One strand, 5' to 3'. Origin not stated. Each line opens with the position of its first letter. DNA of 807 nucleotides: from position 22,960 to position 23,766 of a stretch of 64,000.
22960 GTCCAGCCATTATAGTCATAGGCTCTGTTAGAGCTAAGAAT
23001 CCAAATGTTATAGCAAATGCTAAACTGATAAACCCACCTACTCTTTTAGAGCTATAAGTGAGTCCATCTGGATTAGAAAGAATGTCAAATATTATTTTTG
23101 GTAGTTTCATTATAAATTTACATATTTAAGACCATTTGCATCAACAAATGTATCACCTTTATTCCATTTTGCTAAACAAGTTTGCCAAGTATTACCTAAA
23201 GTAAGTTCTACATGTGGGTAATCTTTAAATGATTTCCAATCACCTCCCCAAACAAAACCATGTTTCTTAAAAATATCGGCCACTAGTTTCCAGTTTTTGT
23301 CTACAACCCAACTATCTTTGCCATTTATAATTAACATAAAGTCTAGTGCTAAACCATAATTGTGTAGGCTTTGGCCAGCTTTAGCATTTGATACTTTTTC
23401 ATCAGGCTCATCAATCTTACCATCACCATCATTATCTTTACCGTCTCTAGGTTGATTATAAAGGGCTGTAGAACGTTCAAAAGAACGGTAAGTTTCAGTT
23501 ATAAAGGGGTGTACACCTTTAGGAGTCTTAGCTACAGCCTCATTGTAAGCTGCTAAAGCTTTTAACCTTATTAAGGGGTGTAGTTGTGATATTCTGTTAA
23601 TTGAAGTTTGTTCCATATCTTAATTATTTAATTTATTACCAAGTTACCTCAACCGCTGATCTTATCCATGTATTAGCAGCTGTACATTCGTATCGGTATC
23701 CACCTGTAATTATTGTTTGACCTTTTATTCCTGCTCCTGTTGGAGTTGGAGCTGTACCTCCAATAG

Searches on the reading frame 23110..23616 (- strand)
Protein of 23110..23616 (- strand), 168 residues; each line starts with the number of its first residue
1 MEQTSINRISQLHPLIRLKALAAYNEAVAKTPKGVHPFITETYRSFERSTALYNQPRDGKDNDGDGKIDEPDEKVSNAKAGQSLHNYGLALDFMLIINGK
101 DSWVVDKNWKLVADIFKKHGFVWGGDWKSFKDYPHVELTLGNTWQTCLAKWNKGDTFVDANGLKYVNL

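Call 100: search_protein_families(library=pfam, proteins=[window:23110-23616:-], max_evalue=0.01)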
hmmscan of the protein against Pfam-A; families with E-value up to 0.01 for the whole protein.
window:23110-23616:- (168 aa): 2 families
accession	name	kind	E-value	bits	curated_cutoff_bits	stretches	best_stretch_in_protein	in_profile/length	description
PF13539.11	Peptidase_M15_4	-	1.8e-17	64.1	25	1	78-138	3-70/70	D-alanyl-D-alanine carboxypeptidase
PF02557.22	VanY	-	1.3e-07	31.9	25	1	29-124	18-109/132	D-alanyl-D-alanine carboxypeptidase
